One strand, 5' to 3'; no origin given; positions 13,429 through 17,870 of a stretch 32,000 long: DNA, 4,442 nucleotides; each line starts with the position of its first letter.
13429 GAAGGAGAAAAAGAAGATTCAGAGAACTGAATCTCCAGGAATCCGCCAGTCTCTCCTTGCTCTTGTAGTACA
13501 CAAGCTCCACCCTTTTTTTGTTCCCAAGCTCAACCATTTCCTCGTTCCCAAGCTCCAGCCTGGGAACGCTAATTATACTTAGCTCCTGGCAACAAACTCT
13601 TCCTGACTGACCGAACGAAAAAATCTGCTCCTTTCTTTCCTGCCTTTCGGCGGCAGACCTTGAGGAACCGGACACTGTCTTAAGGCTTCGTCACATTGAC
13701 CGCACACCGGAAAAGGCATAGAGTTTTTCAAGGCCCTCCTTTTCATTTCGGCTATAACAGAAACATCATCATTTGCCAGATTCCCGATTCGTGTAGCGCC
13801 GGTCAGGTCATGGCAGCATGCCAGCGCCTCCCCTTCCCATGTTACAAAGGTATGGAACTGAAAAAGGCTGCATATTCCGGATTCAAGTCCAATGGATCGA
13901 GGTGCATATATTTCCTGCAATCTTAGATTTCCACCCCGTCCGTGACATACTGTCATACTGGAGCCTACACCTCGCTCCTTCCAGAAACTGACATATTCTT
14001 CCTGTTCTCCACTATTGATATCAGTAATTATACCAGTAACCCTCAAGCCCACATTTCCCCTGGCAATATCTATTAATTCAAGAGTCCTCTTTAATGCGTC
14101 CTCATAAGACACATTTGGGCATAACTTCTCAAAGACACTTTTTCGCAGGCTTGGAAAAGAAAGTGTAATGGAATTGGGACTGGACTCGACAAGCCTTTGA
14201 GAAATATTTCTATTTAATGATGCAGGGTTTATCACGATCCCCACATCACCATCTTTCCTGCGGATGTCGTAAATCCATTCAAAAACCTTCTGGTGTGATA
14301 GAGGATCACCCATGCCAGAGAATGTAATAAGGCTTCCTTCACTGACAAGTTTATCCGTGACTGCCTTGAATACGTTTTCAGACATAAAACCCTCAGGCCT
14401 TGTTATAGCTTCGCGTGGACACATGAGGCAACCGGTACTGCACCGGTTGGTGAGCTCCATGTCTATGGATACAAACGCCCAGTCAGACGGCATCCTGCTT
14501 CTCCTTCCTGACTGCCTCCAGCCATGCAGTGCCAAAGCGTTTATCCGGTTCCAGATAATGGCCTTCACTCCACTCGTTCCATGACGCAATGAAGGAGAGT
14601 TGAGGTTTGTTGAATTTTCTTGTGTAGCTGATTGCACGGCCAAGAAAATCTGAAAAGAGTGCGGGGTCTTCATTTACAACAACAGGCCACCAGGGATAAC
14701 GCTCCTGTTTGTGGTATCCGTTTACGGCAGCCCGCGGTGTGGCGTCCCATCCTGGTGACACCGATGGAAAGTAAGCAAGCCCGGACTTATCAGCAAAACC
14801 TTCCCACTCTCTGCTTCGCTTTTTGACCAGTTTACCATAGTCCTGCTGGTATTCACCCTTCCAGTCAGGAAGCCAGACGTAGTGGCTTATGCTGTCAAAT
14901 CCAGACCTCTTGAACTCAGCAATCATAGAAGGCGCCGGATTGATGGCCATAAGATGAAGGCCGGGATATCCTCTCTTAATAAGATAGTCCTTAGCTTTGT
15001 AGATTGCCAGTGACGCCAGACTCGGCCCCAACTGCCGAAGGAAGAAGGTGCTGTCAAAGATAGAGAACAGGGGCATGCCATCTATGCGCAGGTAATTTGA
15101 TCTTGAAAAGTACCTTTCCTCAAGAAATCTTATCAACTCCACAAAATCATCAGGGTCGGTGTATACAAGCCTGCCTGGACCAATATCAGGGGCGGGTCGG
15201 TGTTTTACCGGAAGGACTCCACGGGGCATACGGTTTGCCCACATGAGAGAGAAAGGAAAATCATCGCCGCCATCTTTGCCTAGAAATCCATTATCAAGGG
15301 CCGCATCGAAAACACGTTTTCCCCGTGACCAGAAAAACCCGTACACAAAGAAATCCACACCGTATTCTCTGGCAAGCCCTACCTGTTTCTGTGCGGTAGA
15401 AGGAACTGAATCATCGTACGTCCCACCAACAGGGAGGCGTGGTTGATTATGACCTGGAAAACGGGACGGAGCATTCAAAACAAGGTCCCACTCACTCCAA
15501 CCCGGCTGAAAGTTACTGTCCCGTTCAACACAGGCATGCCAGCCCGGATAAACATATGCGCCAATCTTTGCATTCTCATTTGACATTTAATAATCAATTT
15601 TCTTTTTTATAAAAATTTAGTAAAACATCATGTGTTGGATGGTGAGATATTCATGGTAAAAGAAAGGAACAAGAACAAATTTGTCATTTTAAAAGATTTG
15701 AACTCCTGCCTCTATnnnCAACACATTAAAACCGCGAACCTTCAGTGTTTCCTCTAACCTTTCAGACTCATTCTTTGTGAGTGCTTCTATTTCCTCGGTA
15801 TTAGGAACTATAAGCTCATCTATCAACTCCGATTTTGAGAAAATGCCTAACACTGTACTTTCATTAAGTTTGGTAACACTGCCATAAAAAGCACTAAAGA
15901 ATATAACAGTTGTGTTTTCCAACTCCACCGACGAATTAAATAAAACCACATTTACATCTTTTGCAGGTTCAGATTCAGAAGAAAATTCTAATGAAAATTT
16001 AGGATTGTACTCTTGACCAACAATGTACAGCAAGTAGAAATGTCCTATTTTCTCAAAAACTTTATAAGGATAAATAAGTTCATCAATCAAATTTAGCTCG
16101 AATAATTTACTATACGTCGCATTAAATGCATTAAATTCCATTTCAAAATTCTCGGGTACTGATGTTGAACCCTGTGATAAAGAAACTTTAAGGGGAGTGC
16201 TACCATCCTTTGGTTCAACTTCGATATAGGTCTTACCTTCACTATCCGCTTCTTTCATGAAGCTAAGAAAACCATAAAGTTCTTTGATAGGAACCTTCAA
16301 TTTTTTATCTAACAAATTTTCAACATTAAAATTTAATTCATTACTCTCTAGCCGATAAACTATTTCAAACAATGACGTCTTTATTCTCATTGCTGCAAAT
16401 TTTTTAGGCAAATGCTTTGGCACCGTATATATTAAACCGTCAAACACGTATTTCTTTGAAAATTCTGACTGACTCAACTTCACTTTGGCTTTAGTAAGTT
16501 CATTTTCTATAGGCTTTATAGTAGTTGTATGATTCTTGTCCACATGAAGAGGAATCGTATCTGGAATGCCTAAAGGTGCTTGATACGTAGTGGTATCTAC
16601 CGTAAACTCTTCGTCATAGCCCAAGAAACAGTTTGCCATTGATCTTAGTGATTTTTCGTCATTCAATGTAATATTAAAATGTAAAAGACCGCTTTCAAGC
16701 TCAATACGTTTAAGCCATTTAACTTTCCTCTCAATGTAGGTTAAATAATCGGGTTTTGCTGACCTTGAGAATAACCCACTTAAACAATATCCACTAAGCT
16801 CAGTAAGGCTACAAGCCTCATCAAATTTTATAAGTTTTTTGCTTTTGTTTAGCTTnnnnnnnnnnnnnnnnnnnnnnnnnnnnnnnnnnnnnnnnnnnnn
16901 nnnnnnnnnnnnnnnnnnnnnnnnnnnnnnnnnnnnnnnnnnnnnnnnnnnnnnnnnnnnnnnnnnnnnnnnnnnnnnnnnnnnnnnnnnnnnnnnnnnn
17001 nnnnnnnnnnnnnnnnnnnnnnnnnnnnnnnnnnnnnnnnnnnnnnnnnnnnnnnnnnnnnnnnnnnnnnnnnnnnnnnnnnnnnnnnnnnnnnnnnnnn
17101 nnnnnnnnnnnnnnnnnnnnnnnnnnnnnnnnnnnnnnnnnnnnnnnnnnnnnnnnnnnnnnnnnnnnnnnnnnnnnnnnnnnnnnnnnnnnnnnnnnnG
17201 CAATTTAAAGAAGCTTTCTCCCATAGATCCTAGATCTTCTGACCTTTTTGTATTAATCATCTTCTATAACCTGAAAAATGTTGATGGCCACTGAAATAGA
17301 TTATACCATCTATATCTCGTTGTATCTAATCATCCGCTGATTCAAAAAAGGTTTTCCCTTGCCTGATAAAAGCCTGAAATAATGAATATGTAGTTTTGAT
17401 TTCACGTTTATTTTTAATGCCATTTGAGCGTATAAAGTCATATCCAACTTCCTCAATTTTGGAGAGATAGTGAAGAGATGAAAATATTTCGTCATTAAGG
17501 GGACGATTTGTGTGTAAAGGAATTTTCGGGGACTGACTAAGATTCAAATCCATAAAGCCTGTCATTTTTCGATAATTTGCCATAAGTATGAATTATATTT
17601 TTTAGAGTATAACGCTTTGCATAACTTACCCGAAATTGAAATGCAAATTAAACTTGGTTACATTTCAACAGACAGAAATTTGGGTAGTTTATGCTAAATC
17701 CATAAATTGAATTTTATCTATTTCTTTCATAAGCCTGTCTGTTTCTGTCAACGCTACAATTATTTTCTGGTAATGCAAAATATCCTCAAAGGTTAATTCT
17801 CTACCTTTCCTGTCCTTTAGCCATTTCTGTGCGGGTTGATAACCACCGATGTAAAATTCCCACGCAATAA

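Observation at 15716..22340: AT-rich defence-like island: ParE/antitoxin, TM protein, type IIG RM, small ORF and DUF4365-like nuclease protein, all on one strand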

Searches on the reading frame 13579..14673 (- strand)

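Call 5: search_protein_families(library=pfam, proteins=[window:13579-14673:-], max_evalue=0.1)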
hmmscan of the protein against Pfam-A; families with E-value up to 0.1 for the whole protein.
window:13579-14673:- (364 aa): 2 families
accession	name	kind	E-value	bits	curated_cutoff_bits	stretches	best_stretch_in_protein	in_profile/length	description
PF04055.27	Radical_SAM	-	7.7e-11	42.9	29.5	1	72-203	1-139/166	Radical SAM superfamily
PF13186.11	SPASM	-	1.4e-05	25.7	21.5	1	268-328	1-67/67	Iron-sulfur cluster-binding domain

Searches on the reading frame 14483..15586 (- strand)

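Call 5: search_protein_families(library=pfam, proteins=[window:14483-15586:-], max_evalue=0.1)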
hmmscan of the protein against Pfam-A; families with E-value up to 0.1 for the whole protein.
window:14483-15586:- (367 aa): 2 families
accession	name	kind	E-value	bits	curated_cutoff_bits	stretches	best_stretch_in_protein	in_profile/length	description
PF14307.12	Glyco_tran_WbsX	-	1.1e-47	163.6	25.1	1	10-359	3-350/350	Glycosyltransferase WbsX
PF16317.11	Glyco_hydro_99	-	5.9e-05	22.8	33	1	142-347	126-306/341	Glycosyl hydrolase family 99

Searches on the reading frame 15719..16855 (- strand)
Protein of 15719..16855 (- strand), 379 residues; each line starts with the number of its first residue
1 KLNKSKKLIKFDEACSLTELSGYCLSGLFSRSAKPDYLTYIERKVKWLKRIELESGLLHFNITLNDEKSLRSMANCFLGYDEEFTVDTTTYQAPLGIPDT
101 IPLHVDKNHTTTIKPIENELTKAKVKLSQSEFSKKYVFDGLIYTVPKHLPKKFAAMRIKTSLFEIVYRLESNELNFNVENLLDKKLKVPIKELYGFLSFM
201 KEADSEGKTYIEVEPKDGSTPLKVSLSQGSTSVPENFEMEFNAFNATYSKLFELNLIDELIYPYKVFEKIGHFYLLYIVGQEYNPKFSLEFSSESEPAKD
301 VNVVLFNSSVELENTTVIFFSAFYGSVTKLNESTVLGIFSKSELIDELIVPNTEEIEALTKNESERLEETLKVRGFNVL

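Call 66: predict_structure(alignment_id=A2)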
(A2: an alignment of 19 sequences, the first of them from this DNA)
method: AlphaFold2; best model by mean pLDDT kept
length: 379 residues; sequences in the alignment: 19
mean_pLDDT: 86.8   pTM: 0.75
mean pLDDT of the five models: 86.8, 85.6, 85.2, 84.9, 84.5
residues with pLDDT >= 90: 227; 70-90: 105; 50-70: 41; < 50: 6
segments of 3 or more residues with pLDDT < 50: 1-6
pLDDT, mean of each block of 10 residues (from residue 1): 49 62 66 67 83 80 90 94 93 74 88 91 92 91 92 94 91 88 94 94 76 89 71 78 96 96 93 93 94 85 95 96 94 92 96 93 96 94
secondary structure, 60 per line:
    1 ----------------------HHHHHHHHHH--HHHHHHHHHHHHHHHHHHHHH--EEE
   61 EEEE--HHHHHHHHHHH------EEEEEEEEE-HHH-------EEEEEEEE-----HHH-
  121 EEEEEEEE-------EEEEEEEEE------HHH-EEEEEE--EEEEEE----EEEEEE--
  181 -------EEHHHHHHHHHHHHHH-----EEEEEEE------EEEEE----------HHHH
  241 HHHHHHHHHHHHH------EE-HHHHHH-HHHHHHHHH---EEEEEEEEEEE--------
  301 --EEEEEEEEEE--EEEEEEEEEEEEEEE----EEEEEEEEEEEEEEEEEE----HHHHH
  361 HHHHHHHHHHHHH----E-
elements in order: H23-32 H35-55 E58-64 H67-77 E84-92 E104-111 E121-128 E136-144 E155-160 E163-168 E173-178 H190-203 E209-215 E222-226 H237-253 H263-268 H270-278 E282-292 E303-312 E315-329 E334-351 H356-373

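Call 68: fold_search(model_id=the predicted structure, library=pdb)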
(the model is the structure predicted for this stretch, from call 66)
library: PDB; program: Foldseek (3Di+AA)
matches with E <= 10: 1032; with E <= 0.001: 0
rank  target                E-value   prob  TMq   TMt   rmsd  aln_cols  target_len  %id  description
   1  2j04_A                5.1e-03  0.20  0.12  0.09  19.5       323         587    9  The tau60-tau91 subcomplex of yeast transcription factor IIIC (released 2006-10-23)
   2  4ldy_B                5.1e-03  0.11  0.09  0.11  23.4       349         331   10  Crystal structure of the DNA binding domain of the G245A mutant of arabidopsis thaliana auxin reponse factor 1 (released 2014-02-12)
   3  6c6e_A                7.4e-03  0.10  0.09  0.11  23.4       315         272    7  Structure of glycolipid aGSA[26,6P] in complex with mouse CD1d (released 2019-01-30)
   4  9gtx_B                8.8e-03  0.57  0.10  0.22  14.5       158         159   11  Structural and functional analysis of the Helicobacter pylori lipoprotein chaperone LolA (released 2024-12-18)
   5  2j04_C                9.2e-03  0.18  0.12  0.09  19.5       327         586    8  The tau60-tau91 subcomplex of yeast transcription factor IIIC (released 2006-10-23)
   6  9c89                  1.3e-02  0.38  0.09  0.18  15.2       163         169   11  Crystal structure of outer membrane lipoprotein carrier protein (LolA) from Ehrlichia chaffeensis (released 2024-06-19)
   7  9gc3_C                1.9e-02  0.12  0.10  0.07  20.2       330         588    7  yeast TFIIIC TauB subcomplex bound to a tRNA gene (released 2024-11-27)
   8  9azz_A                2.6e-02  0.51  0.09  0.18  14.1       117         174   14  Crystal structure of outer membrane lipoprotein carrier protein (LolA) from Ehrlichia ruminantium (released 2024-03-20)
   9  3are_A                2.6e-02  0.09  0.10  0.11  22.4       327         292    6  Ternary crystal structure of the mouse NKT TCR-CD1d-4'deoxy-alpha-galactosylceramide (released 2011-03-30)
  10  6bnk_A                2.7e-02  0.07  0.09  0.11  23.1       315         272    6  Crystal structure of TCR-MHC-like molecule (released 2018-04-04)
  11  6vbu_5                2.9e-02  0.13  0.11  0.13  16.9       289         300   11  Structure of the bovine BBSome complex (released 2020-01-29)
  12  3o9w_A                3.2e-02  0.09  0.09  0.11  23.9       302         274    9  Recognition of a Glycolipid Antigen by the iNKT Cell TCR (released 2010-09-29)
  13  5o7x_A                3.4e-02  0.06  0.10  0.07  24.8       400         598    7  CRYSTAL STRUCTURE OF S. CEREVISIAE CORE FACTOR AT 3.2A RESOLUTION (released 2017-08-02)
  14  3scm_A                3.8e-02  0.08  0.08  0.09  22.7       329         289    7  Crystal structure of autoreactive-Valpha14-Vbeta6 NKT TCR in complex with CD1d-isoglobotrihexosylceramide (released 2011-10-05)
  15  6zqa_CH               3.8e-02  0.06  0.09  0.08  24.5       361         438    9  Cryo-EM structure of the 90S pre-ribosome from Saccharomyces cerevisiae, state A (Poly-Ala) (released 2020-09-23)
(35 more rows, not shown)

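Call 69: search_protein_representatives(alignment_id=A2)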
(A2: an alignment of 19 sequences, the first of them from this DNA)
Query: 19 sequences, 379 profile positions. Proteins with E-value up to 0.001 (for the whole library): 336; up to 1e-10: 160; up to 1e-30: 31. The best 150 are listed.
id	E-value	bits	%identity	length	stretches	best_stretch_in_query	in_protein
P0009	1.4e-152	524.9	-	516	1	1-379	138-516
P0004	1.1e-146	505.5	-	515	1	1-379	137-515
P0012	1.4e-139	482.2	-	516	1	1-379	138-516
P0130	1.4e-128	446.0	-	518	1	1-379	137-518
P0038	5.3e-122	424.3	-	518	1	1-379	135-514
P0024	3.6e-121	421.6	-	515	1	2-379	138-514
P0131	2.8e-119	415.4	-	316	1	64-379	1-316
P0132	8.2e-119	413.8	-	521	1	2-379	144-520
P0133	1.3e-110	386.8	-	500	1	1-379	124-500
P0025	1.6e-106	373.4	-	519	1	1-379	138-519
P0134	1.2e-103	363.9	-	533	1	1-379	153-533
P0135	4.3e-98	345.6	-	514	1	1-378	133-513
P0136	8.4e-96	338.1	-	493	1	2-379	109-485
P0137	1.2e-94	334.3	-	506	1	1-379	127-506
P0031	4.5e-91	322.5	-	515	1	2-379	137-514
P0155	3.2e-28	115.6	-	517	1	2-333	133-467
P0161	1.9e-21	93.4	-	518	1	2-377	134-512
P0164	2.2e-20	89.9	-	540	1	1-375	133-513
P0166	4.5e-20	88.8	-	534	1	2-372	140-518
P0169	6.5e-20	88.3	-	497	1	1-378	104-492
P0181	1.4e-17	80.7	-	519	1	1-376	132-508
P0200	8.5e-16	74.8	-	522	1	2-377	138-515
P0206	2.8e-15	73.1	-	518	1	2-379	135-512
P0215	1.8e-14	70.4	-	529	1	3-378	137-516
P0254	6.4e-12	62.0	-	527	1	2-378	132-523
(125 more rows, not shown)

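Call 70: search_protein_families(library=pfam, proteins=[P0155, P0161, P0164, P0166, P0169, P0181, P0200, P0206, P0215, P0254], max_evalue=0.01)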
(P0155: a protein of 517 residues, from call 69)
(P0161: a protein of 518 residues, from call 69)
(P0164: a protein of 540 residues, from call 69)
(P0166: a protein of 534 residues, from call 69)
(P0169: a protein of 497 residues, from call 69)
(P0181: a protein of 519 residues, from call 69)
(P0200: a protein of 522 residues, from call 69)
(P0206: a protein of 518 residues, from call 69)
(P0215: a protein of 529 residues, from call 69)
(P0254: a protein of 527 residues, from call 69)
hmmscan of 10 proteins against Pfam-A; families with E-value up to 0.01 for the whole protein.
P0155 (517 aa): 1 family
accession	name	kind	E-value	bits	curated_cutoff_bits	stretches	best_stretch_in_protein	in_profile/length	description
PF14280.11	DUF4365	-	2.8e-06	27.9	24.3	1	21-158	18-137/139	Domain of unknown function (DUF4365)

P0161 (518 aa): 0 families

P0164 (540 aa): 0 families

P0166 (534 aa): 1 family
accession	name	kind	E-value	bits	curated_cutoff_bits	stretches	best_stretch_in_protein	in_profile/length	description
PF09499.16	RE_ApaLI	-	0.0049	17.1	25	0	117-177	14-72/189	ApaLI-like restriction endonuclease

P0169 (497 aa): 0 families

P0181 (519 aa): 0 families

P0200 (522 aa): 1 family
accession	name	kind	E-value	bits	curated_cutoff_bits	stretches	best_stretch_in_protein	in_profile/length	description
PF14280.11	DUF4365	-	1.5e-05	25.5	24.3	1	7-115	2-104/139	Domain of unknown function (DUF4365)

P0206 (518 aa): 0 families

P0215 (529 aa): 0 families

P0254 (527 aa): 0 families

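Call 71: search_protein_families(library=padloc, proteins=[P0155, P0161, P0164, P0166, P0169, P0181, P0200, P0206, P0215, P0254], max_evalue=0.01)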
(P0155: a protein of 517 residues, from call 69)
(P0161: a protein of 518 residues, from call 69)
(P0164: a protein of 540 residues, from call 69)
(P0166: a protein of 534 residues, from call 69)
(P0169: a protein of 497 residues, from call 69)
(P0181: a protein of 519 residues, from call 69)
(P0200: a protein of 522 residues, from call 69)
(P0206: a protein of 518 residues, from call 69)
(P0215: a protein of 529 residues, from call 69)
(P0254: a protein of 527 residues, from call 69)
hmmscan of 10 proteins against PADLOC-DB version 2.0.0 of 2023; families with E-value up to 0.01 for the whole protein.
P0155 (517 aa): 1 family
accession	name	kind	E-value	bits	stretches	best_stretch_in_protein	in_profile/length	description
PDLC04277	PDC-M02A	-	0.0009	17.3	1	5-98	9-102/169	-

P0161 (518 aa): 0 families

P0164 (540 aa): 0 families

P0166 (534 aa): 0 families

P0169 (497 aa): 0 families

P0181 (519 aa): 1 family
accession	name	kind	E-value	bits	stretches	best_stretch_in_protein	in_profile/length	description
PDLC04284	PDC-M02A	-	0.0029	15.2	1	5-68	26-82/188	-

P0200 (522 aa): 0 families

P0206 (518 aa): 3 families
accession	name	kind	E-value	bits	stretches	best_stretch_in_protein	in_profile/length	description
PDLC04292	PDC-M02A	-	4.2e-05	21.5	1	7-71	8-66/169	-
PDLC04284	PDC-M02A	-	0.00017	19.2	1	7-68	26-81/188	-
PDLC04277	PDC-M02A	-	0.00041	18.4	1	7-69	9-65/169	-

P0215 (529 aa): 0 families

P0254 (527 aa): 0 families

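Call 95: search_protein_families(library=pfam, alignment_id=A2, max_evalue=5)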
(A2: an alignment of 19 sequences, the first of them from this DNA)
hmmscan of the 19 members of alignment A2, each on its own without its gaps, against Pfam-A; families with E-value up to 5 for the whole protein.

A. member 1, seq(379 aa): 1 family
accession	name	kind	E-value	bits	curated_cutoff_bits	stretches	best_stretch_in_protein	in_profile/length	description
PF10204.14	DuoxA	-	0.093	12.2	23.3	1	50-88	89-127/279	Dual oxidase maturation factor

B. families by the number of members that match (of 19 scanned): 5 families
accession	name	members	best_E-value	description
PF10204.14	DuoxA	1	0.093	Dual oxidase maturation factor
PF16718.10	IFS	1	0.099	Immunity factor for SPN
PF01302.31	CAP_GLY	1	0.11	CAP-Gly domain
PF20774.2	InhA-like_VEG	1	0.18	Immune inhibitor A-like metallopeptidase, VEG domain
PF12978.13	DUF3862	1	0.3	Domain of Unknown Function with PDB structure (DUF3862)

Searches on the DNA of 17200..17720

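Call 63: search_rna_families(source=window, start=17200, end=17720, threshold=evalue, max_evalue=1)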
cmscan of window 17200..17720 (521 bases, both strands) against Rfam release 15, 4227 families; matches with E-value up to 1: 1.
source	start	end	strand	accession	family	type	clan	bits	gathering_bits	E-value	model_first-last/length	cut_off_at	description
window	17616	17695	+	RF04087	MIR5565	Gene; miRNA;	-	17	80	0.82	1-109/109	no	MIR5565 microRNA precursor family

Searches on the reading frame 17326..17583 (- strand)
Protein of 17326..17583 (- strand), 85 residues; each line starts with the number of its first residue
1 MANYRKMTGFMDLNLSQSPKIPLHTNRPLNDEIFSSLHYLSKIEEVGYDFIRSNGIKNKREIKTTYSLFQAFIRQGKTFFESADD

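Call 5: search_protein_families(library=pfam, proteins=[window:17326-17583:-], max_evalue=0.1)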
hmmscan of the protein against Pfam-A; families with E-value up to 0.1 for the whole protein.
window:17326-17583:- (85 aa): 0 families

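Call 6: search_protein_families(library=padloc, proteins=[window:17326-17583:-], max_evalue=0.1)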
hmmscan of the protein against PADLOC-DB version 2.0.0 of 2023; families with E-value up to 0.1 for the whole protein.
window:17326-17583:- (85 aa): 0 families

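Call 7: search_protein_families(library=ncbifam, proteins=[window:17326-17583:-], max_evalue=0.1)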
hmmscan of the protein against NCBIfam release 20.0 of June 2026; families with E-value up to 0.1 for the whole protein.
window:17326-17583:- (85 aa): 0 families

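Call 8: search_protein_families(library=phrogs, proteins=[window:17326-17583:-], max_evalue=0.1)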
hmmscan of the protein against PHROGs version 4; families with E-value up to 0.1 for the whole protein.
window:17326-17583:- (85 aa): 0 families

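Call 58: find_homologous_proteins(query=window:17326-17583:-, max_evalue=1)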
Query window:17326-17583:- (85 aa): 2 proteins with E <= 1 among 2 candidates.
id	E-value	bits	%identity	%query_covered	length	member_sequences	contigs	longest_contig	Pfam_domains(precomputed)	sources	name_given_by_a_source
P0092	1.1e-49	183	100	100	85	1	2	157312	-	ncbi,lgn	-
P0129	4.8e-16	76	68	71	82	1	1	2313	-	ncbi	-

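Call 59: find_encoding_contigs(protein=P0129, flank=5000, max_places=3)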
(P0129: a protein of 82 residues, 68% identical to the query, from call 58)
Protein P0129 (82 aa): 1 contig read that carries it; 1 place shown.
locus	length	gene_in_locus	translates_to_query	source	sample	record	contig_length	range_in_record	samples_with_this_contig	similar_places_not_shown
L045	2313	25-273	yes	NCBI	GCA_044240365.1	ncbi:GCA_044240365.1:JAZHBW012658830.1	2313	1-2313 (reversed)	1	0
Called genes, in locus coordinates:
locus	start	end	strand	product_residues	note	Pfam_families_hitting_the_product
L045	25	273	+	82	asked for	-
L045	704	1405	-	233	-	PF01476:LysM (weak), PF23457:LysM2_NFP (weak)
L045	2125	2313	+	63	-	?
